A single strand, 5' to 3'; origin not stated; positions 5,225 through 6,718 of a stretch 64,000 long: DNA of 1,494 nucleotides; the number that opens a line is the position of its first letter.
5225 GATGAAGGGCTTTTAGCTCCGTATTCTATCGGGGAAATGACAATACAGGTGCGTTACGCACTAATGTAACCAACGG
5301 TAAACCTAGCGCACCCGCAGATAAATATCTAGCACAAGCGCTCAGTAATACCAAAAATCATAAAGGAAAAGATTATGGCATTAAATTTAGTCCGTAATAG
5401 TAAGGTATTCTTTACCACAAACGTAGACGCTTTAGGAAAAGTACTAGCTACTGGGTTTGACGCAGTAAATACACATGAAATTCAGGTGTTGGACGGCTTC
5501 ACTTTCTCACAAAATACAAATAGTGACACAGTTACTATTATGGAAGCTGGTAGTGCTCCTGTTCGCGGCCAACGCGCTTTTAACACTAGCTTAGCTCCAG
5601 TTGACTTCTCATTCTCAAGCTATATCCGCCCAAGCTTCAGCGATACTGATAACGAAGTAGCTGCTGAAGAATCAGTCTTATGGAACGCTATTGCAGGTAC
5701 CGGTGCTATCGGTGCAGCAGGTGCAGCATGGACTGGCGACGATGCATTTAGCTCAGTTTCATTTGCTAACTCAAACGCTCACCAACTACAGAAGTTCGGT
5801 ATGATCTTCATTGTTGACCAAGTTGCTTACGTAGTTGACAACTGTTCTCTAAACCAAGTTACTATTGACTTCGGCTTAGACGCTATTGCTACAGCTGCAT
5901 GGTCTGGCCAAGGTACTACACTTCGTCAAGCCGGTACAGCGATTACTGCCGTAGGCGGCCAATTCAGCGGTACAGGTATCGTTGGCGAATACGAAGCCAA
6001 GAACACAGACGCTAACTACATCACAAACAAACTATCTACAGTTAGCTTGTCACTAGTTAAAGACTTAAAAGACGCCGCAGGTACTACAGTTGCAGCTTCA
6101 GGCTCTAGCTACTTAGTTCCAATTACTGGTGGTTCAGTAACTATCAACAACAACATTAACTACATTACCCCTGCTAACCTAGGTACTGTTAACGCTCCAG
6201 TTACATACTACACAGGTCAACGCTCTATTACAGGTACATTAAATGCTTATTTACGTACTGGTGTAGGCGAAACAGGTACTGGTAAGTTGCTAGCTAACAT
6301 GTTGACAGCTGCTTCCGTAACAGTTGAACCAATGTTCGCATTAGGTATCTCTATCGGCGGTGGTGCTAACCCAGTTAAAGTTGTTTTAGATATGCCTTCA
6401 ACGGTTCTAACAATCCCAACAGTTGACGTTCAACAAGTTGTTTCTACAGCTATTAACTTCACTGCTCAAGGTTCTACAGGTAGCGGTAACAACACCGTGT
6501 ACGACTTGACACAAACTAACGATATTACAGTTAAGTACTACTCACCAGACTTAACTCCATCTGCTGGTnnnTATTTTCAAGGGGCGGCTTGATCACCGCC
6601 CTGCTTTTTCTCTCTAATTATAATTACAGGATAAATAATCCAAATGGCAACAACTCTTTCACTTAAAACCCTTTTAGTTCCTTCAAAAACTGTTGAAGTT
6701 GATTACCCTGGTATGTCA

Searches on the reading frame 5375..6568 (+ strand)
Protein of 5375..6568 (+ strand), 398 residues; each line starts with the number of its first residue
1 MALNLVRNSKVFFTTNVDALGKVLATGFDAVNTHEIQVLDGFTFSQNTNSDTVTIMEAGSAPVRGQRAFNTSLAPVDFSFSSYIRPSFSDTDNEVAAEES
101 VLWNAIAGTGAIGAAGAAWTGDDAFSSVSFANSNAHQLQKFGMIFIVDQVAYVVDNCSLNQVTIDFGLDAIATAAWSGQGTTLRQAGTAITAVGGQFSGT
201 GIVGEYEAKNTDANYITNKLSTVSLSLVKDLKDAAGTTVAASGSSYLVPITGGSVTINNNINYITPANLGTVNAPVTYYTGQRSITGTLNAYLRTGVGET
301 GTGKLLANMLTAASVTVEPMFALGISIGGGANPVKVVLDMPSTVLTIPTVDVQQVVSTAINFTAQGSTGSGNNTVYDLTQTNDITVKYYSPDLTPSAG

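Call 9: search_protein_families(library=phrogs, proteins=[window:5375-6568:+], max_evalue=0.001)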
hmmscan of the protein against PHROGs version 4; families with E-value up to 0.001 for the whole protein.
window:5375-6568:+ (398 aa): 1 family
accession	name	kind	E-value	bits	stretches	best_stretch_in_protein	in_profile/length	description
phrog_3575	-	tail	4.5e-61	208.1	1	1-376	1-350/461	major tail protein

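Call 19: search_dna_similar(query=window:5375-6568:+, collection=phages, mode=protein, max_rows=15)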
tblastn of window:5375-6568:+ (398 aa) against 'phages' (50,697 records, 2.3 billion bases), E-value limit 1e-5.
Records with a match: 907; places in all: 908; records where one place covers at least 80% of the query: 901.
Best place of each record, by identity: <60% 907.
By first word of the organism name: Vibrio 357; Salmonella 269; Escherichia 131; Klebsiella 80; Phage 12; Bacteriophage 11; Proteus 10; Aeromonas 7; Providencia 4; Pectobacterium 4; and 13 more.
By host as written in the record: - 345; Escherichia coli 42; Salmonella enterica subsp. enterica serovar Enteritidis PT1 39; Vibrio harveyi BAA-1116 36; Klebsiella pneumoniae 25; Salmonella sp. 25; Salmonella enterica 22; Salmonella enterica subsp. enterica serovar Enteritidis 21; and 150 more.
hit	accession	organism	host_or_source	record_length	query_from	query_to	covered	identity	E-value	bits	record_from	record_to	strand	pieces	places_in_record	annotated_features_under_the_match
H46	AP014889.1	Vibrio phage VCPH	Vibrio harveyi AB 490822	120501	1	376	94%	33.1%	7e-47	177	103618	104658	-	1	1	major tail protein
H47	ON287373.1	Serratia phage vB_SmaM-Kamaji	Serratia marcescens LVF3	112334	1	364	91%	33.3%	2e-41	162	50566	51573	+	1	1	tail tube protein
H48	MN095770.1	Serratia phage Slocum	Serratia marcescens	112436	1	364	91%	33.3%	2e-41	162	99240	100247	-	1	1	major tail protein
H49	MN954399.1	Vibrio phage VPT02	Vibrio parahaemolyticus ATCC 33844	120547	1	385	97%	31.5%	2e-42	164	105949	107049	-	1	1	hypothetical protein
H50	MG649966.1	Vibrio phage Ceto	Vibrio harveyi BAA-1116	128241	1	376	94%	31.7%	1e-44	171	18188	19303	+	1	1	major tail protein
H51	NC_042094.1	Vibrio phage Ceto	Vibrio harveyi BAA-1116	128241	1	376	94%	31.7%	1e-44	171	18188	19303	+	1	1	tail protein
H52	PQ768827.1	Vibrio phage Hades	Vibrio campbellii BB120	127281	1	376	94%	31.7%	1e-44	171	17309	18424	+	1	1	major tail protein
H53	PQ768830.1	Vibrio phage Pylo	Vibrio campbellii BB120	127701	1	376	94%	31.7%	1e-44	171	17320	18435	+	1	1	major tail protein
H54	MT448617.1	Vibrio phage River4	Vibrio harveyi BAA-1116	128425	1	376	94%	31.7%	1e-44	171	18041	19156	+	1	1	major tail protein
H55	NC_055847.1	Vibrio phage River4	Vibrio harveyi BAA-1116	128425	1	376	94%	31.7%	1e-44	171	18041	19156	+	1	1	tail protein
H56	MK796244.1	Vibrio phage Achelous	Vibrio campbellii BB120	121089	1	376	94%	31.7%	2e-44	170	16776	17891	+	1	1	major tail protein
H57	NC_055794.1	Vibrio phage Achelous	Vibrio campbellii BB120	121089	1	376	94%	31.7%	2e-44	170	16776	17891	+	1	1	tail protein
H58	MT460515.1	Vibrio phage Cody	Vibrio harveyi BAA-1116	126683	1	376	94%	31.7%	2e-44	170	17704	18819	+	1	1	major tail protein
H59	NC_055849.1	Vibrio phage Cody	Vibrio harveyi BAA-1116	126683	1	376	94%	31.7%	2e-44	170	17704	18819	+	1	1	tail protein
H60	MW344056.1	Vibrio phage ABurr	Vibrio harveyi BAA-1116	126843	1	376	94%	31.7%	2e-44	170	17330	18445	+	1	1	27: major tail protein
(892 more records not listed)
